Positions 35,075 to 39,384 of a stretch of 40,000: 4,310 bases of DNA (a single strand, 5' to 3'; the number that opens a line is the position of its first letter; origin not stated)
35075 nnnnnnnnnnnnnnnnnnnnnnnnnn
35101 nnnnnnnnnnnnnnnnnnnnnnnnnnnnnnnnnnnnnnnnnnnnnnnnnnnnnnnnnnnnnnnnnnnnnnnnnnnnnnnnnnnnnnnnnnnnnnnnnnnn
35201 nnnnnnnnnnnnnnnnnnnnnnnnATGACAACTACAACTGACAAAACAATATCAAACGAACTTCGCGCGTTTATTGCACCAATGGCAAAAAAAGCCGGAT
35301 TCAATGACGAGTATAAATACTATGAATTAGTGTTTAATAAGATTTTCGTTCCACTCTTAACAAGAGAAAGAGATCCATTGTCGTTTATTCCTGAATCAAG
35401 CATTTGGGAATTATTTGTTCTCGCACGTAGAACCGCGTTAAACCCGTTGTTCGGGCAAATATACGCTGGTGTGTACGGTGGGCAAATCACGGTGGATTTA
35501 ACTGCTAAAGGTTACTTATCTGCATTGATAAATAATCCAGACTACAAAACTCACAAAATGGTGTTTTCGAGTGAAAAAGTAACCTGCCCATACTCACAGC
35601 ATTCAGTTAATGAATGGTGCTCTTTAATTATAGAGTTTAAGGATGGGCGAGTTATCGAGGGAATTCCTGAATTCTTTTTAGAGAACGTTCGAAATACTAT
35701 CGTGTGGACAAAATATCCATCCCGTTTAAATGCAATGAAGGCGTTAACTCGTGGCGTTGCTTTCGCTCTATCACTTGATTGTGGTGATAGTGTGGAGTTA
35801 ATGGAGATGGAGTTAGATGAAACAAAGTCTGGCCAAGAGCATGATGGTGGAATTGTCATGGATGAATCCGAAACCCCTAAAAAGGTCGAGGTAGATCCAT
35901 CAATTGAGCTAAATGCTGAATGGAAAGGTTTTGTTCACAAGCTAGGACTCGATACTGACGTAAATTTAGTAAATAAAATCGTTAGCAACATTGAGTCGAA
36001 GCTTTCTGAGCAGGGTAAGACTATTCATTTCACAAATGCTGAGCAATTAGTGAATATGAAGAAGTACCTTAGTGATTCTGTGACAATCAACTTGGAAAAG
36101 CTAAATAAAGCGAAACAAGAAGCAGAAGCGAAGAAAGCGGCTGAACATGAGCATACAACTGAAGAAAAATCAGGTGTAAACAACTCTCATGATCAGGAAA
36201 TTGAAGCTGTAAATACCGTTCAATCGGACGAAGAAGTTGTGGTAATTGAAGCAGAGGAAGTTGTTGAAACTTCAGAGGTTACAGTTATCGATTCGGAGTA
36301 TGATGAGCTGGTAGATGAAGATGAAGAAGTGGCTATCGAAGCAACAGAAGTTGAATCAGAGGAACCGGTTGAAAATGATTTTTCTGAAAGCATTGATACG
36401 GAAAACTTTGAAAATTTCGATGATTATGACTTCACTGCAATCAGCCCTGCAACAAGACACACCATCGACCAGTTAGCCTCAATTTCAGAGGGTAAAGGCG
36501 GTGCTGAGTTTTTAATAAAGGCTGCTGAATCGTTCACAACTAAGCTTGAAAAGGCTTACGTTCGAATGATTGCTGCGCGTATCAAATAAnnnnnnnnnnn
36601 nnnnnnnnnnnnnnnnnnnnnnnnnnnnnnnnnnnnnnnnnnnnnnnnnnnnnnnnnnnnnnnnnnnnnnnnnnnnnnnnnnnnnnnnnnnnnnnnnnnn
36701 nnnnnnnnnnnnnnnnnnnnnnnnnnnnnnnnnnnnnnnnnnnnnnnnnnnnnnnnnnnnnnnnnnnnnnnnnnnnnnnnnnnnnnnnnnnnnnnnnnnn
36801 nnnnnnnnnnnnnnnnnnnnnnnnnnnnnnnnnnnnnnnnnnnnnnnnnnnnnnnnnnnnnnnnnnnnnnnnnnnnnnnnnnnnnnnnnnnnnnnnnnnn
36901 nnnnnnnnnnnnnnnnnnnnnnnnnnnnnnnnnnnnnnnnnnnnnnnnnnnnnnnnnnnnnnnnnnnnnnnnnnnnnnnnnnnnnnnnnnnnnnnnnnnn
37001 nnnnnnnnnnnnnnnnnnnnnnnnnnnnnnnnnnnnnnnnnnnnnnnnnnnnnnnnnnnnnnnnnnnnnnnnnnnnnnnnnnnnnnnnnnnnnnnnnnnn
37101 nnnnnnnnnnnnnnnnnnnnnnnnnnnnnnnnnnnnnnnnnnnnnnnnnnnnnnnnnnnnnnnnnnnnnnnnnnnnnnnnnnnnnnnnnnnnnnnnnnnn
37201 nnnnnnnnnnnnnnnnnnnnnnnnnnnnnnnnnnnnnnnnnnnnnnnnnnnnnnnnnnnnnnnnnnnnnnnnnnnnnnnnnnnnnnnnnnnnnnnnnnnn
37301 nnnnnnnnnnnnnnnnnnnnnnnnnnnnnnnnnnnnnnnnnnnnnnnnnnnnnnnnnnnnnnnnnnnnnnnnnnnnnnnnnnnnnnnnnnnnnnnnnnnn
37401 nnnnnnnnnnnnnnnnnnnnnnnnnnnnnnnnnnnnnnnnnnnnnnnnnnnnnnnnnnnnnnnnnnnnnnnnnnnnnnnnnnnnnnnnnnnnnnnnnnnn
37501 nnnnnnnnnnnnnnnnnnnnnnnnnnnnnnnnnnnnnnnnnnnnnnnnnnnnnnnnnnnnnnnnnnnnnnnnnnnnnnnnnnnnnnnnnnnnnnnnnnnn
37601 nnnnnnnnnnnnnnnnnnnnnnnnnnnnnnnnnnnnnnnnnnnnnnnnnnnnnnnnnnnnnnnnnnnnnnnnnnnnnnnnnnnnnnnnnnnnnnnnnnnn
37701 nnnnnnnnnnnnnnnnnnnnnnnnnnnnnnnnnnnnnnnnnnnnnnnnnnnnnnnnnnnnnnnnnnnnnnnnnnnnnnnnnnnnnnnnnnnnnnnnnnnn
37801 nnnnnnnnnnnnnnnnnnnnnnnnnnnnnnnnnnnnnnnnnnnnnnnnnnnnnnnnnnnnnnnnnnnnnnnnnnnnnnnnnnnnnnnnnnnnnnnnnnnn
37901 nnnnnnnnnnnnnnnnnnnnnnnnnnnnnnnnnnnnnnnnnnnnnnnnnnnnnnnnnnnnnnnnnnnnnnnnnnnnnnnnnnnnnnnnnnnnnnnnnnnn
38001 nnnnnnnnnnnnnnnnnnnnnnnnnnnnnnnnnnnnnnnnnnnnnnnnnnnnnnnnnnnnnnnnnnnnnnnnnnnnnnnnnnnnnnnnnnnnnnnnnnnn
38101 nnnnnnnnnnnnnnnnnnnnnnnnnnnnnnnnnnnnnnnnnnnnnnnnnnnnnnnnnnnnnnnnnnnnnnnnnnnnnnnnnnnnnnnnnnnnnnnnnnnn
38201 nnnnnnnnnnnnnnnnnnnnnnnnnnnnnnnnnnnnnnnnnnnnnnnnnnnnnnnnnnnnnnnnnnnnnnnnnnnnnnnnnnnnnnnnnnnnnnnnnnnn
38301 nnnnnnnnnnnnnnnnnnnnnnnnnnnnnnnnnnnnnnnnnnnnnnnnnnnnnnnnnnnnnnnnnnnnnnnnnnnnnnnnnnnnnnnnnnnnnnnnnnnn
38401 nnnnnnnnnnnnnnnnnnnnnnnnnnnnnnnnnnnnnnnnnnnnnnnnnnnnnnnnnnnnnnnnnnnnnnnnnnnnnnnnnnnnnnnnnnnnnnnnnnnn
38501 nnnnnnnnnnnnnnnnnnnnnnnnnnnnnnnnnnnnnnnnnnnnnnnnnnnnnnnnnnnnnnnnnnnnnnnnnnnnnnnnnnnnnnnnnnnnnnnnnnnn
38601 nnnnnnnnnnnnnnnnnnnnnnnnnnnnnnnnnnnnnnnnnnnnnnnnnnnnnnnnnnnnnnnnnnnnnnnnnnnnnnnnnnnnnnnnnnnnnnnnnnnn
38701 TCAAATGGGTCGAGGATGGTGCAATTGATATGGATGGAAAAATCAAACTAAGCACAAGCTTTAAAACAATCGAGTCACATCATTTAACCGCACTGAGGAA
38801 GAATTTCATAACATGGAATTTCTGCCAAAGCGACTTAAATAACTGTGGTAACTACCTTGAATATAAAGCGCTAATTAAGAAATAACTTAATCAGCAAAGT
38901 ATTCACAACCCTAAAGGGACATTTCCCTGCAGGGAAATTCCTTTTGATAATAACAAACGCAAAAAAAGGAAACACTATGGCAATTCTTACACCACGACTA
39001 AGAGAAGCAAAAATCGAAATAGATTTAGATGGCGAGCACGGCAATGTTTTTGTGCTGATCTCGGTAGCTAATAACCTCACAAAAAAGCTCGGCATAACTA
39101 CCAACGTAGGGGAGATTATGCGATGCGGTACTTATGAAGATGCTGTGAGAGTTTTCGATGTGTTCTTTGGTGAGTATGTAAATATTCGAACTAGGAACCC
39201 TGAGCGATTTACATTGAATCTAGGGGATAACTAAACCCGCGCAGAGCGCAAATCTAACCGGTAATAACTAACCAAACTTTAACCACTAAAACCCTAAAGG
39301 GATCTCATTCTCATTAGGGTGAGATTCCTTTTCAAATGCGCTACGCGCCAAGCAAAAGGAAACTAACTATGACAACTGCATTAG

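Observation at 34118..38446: Repeated leader element of about 90 nt with three hairpins maintained by compensatory substitutions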

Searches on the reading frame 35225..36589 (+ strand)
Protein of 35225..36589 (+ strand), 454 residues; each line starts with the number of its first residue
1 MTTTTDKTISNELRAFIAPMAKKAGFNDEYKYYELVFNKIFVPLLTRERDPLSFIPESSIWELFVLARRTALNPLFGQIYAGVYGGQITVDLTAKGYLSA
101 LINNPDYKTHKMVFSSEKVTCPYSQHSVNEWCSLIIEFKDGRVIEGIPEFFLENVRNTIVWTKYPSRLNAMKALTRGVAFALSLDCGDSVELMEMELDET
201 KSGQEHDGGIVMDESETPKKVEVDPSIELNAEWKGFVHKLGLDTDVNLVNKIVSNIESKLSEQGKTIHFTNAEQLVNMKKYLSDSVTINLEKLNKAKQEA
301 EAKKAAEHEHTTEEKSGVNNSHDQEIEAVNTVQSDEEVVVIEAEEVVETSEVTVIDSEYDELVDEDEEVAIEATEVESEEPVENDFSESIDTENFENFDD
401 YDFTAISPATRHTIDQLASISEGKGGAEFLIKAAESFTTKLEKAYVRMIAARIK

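Call 8: search_protein_families(library=pfam, proteins=[window:35225-36589:+], max_evalue=0.01)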
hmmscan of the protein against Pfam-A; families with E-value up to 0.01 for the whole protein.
window:35225-36589:+ (454 aa): 0 families

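Call 17: search_dna_similar(query=window:35225-36589:+, collection=plasmids, mode=protein, max_rows=15)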
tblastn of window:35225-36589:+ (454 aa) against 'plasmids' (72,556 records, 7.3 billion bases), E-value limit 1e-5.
Records with a match: 2; places in all: 2; records where one place covers at least 80% of the query: 0.
Best place of each record, by identity: <60% 2.
By first word of the organism name: Shewanella 2.
By predicted mobility (MOB-suite, as given by PLSDB): non-mobilizable 2.
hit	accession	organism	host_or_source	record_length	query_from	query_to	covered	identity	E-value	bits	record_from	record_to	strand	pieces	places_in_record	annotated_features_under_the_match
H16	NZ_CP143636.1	Shewanella xiamenensis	-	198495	1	184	41%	32.6%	6e-29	127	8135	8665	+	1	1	recombinase RecT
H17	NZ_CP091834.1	Shewanella xiamenensis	hospital wastewater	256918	1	184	41%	32.6%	6e-29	127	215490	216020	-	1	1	recombinase RecT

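Call 18: get_annotated_region(hit=H16, flank=9000)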
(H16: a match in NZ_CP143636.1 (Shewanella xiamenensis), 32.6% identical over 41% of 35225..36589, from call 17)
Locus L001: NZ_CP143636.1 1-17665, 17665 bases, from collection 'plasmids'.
description: Shewanella xiamenensis strain 8M38 plasmid pXY8M38-1, complete sequence
organism: Shewanella xiamenensis (NCBI taxid 332186)
taxonomy: Bacteria; Pseudomonadota; Gammaproteobacteria; Alteromonadales; Shewanellaceae; Shewanella; Shewanella xiamenensis
host: -; source: -; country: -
typing (MOB-suite, as given by PLSDB): non-mobilizable
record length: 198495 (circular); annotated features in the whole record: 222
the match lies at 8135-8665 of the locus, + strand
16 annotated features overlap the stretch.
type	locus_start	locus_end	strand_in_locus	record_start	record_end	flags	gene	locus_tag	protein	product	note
CDS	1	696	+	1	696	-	-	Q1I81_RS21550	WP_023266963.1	HupE/UreJ family protein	-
CDS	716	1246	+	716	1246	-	-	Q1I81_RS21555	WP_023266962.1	hypothetical protein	-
CDS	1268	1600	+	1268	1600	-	-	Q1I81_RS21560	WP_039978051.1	DUF6488 family protein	-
CDS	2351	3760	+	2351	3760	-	-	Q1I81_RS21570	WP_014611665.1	hypothetical protein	-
CDS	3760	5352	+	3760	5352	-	-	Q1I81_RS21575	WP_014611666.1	conjugal transfer protein TraG N-terminal domain-containing protein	-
CDS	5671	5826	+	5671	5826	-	-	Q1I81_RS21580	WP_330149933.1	ribosome modulation factor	-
CDS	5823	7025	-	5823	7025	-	-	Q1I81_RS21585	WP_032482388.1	IS256-like element ISSod4 family transposase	GO:0006313 - DNA transposition [Evidence IEA]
CDS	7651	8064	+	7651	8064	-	-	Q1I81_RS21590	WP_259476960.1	hypothetical protein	-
CDS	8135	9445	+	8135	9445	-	-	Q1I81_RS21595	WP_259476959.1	recombinase RecT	GO:0006259 - DNA metabolic process [Evidence IEA]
CDS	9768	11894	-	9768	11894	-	-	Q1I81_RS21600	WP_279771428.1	DNA topoisomerase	GO:0006265 - DNA topological change [Evidence IEA]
CDS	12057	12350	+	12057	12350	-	-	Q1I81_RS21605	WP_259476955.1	hypothetical protein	-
CDS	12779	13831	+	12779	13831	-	-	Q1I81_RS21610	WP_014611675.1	lambda-exonuclease family protein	-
CDS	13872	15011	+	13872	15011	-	-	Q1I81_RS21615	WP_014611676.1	AAA family ATPase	-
CDS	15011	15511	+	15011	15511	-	-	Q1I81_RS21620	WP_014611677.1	hypothetical protein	-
CDS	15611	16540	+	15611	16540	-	-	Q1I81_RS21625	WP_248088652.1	DUF3150 domain-containing protein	-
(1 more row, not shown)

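Call 23: find_homologous_proteins(query=window:35225-36589:+)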
Query window:35225-36589:+ (454 aa): 3 proteins with E <= 0.001 among 8000 candidates.
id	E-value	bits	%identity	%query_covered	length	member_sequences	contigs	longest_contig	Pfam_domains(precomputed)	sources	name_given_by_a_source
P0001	2.5e-294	993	100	100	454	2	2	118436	-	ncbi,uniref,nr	ncbi:hypothetical protein [Vibrio gangliei]|uniref:hypothetical protein n=1 Tax=Vibrio gangliei TaxI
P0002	9.3e-175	600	65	95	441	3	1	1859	-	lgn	-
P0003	4.9e-98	347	44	96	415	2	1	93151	-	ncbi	-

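Call 24: find_encoding_contigs(protein=P0003, flank=10000)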
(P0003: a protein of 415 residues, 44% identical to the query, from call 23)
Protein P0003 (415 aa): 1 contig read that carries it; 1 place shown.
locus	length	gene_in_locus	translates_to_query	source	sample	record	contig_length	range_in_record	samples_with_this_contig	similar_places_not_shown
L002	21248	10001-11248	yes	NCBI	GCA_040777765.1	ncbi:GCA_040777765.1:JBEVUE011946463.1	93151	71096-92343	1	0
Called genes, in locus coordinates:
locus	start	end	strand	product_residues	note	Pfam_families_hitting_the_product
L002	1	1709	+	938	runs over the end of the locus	PF11130:TraC_F_IV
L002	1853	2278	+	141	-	-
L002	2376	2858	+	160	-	PF07511:DUF1525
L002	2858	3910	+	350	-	PF06834:TraU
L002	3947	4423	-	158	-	-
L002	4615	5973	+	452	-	-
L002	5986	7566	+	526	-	PF07916:TraG_N (weak)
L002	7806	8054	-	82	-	-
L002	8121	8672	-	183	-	-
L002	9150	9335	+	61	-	-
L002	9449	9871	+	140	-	-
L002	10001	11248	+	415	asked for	-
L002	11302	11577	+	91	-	-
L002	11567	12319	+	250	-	-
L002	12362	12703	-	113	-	-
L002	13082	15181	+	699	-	PF01751:Toprim (weak), PF01131:Topoisom_bac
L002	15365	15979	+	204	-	-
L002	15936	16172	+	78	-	-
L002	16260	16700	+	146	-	-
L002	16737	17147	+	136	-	-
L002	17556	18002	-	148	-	-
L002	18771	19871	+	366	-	PF00004:AAA (weak), PF07728:AAA_5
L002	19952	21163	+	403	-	PF11348:DUF3150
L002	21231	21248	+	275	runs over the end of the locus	?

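Call 25: find_encoding_contigs(protein=P0002, flank=10000)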
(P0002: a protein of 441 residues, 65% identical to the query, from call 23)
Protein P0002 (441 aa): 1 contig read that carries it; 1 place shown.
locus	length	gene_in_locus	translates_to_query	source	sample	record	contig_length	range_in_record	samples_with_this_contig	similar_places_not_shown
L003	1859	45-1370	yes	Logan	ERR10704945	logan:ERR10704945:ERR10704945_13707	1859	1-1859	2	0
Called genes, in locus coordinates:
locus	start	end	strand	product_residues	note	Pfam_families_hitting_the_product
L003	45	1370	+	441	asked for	-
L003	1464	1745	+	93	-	-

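Call 33: find_related_loci(query=A2, collection=genome_contigs, flank=10000)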
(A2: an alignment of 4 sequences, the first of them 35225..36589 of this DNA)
Query A2 (454 aa) in genome_contigs; peptide patterns used: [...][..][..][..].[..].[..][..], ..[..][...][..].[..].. (x = any residue, [..] = any of these).
72 stretches matched a pattern, but none encodes a relative of the query by tblastn (E <= 1e-3).

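Call 39: find_encoding_contigs(protein=P0001, flank=10000)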
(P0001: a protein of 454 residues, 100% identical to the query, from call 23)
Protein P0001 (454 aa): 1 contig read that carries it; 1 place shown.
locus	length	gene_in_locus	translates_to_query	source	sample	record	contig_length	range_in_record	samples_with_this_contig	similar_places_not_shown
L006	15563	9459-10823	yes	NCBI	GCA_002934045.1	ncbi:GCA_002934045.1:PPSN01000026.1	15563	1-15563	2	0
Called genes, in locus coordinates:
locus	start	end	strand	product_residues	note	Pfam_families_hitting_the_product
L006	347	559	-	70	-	-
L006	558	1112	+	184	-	-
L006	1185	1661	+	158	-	PF07511:DUF1525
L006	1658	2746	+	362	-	PF06834:TraU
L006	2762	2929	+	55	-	-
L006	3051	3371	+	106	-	-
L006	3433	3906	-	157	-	-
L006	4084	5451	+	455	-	-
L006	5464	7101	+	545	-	-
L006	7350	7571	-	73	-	-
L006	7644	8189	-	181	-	-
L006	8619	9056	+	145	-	-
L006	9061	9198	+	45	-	-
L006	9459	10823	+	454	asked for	-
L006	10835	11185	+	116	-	-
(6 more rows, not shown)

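Call 57: find_homologous_proteins(query=A2, max_evalue=0.00001)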
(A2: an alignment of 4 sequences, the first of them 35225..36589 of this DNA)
Query A2 (4 sequences) (454 aa, profile of the alignment): 4 proteins with E <= 0.00001 among 8000 candidates.
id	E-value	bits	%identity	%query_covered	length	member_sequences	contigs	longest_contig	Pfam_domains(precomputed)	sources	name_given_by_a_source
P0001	2.8e-223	760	100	100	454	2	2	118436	-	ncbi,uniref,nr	ncbi:hypothetical protein [Vibrio gangliei]|uniref:hypothetical protein n=1 Tax=Vibrio gangliei TaxI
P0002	3.2e-213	727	65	95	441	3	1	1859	-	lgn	-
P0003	8.0e-203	692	44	96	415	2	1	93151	-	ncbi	-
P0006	6.3e-167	574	32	41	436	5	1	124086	-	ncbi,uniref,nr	ncbi:recombinase RecT [Shewanella sp. JNE4-2]|uniref:recombinase RecT n=1 Tax=Shewanella sp. JNE4-2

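Call 65: search_protein_families(library=ncbifam, proteins=[window:35225-36589:+], max_evalue=0.01)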
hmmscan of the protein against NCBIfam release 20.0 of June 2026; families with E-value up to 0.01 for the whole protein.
window:35225-36589:+ (454 aa): 0 families

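Call 68: search_dna_similar(query=L002:18771-19868:+, collection=plasmids, mode=protein, max_rows=40)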
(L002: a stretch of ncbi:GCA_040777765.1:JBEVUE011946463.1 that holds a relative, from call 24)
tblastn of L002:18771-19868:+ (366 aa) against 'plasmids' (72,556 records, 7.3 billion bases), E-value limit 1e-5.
Records with a match: 3554; places in all: 3582; records where one place covers at least 80% of the query: 6.
Best place of each record, by identity: <60% 3554.
By first word of the organism name: Escherichia 881; Klebsiella 728; Salmonella 557; Enterobacter 413; Citrobacter 208; Acinetobacter 146; Providencia 89; Vibrio 78; Yersinia 64; Pseudomonas 59; and 65 more.
By predicted mobility (MOB-suite, as given by PLSDB): conjugative 2226; non-mobilizable 1121; mobilizable 207.
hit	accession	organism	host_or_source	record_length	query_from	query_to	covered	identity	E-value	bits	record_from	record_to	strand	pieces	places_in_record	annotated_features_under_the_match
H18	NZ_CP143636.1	Shewanella xiamenensis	-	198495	1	350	96%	41.0%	1e-62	223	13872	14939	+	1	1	AAA family ATPase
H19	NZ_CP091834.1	Shewanella xiamenensis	hospital wastewater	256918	1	350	96%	41.0%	1e-62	223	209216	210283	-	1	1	AAA family ATPase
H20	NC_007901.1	Rhodoferax ferrireducens T118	-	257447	27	352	89%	27.6%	7e-7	59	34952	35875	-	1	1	AAA family ATPase | hypothetical protein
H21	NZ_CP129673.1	Comamonas testosteroni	Metal working fluids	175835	3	325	88%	27.7%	3e-15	85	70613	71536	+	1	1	AAA family ATPase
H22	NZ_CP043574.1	Comamonas testosteroni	bacterial isolate,biofilm reactor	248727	3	325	88%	27.7%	3e-15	85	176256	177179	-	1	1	AAA family ATPase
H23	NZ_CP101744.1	Comamonas sp. C11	mixed culture,wastewater treatment plant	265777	3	325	88%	27.7%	3e-15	85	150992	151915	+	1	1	AAA family ATPase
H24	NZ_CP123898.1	Methylomonas sp. UP202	pure culture,canal sediment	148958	83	353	74%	33.0%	6e-24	110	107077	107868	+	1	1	AAA family ATPase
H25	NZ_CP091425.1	Methylobacter sp. YRD-M1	isolate,wetland soil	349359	56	331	75%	32.0%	2e-22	106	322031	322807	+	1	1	AAA family ATPase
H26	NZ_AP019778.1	Methylomonas koyamae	-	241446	83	353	74%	32.6%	2e-22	106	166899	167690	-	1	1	AAA family ATPase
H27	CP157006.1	Methylomonas sp. AM2-LC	-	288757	77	327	69%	35.1%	2e-23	108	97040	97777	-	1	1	record has no annotation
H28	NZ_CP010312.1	Geoalkalibacter subterraneus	-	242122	80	359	77%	31.4%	4e-20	99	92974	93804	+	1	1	AAA family ATPase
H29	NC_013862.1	Allochromatium vinosum DSM 180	-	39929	77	347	74%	32.1%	5e-20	99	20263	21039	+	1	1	AAA family ATPase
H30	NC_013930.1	Thioalkalivibrio sp. K90mix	-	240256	76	352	76%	31.3%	1e-22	106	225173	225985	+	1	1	AAA family ATPase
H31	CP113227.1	Pseudomonadaceae bacterium T75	Pig,fecal sample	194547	82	356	75%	31.5%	1e-18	95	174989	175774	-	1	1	AAA family ATPase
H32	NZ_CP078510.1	Stutzerimonas stutzeri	mixed culture,marine sludge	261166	82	356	75%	31.5%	1e-18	95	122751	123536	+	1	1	AAA family ATPase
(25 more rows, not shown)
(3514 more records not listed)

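Call 99: search_protein_families(library=phrogs, proteins=[window:35225-36589:+], max_evalue=0.01)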
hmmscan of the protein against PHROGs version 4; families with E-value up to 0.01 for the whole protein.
window:35225-36589:+ (454 aa): 0 families

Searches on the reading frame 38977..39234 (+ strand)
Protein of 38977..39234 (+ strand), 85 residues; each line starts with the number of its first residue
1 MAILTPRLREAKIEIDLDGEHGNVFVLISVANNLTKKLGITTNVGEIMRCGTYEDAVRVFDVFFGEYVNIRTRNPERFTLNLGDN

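Call 8: search_protein_families(library=pfam, proteins=[window:38977-39234:+], max_evalue=0.01)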
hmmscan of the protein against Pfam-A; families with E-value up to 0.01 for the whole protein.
window:38977-39234:+ (85 aa): 0 families

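Call 38: find_encoding_contigs(protein=window:38977-39231:+, flank=10000)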
Protein window:38977-39231:+ (85 aa): 1 contig read that carries it; 1 place shown.
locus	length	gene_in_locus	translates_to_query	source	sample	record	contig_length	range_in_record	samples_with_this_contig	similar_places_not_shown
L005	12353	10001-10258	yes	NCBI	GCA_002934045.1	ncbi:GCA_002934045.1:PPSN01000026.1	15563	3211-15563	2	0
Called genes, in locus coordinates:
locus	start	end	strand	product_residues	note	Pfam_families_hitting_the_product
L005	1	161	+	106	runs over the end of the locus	-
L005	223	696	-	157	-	-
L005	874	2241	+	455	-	-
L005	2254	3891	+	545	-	-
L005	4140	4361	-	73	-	-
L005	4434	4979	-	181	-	-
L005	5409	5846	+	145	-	-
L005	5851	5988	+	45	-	-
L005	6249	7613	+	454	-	-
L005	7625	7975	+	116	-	-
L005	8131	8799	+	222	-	-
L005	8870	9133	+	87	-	-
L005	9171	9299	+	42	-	-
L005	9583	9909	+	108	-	-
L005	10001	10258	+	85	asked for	-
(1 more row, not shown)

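Call 65: search_protein_families(library=ncbifam, proteins=[window:38977-39234:+], max_evalue=0.01)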
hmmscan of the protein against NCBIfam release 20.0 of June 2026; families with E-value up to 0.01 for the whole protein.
window:38977-39234:+ (85 aa): 0 families

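Call 99: search_protein_families(library=phrogs, proteins=[window:38977-39234:+], max_evalue=0.01)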
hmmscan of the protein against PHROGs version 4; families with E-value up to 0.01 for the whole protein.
window:38977-39234:+ (85 aa): 1 family
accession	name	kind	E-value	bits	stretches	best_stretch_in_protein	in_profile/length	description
phrog_1933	-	unknown function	6.6e-06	26.9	1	10-61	9-65/71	-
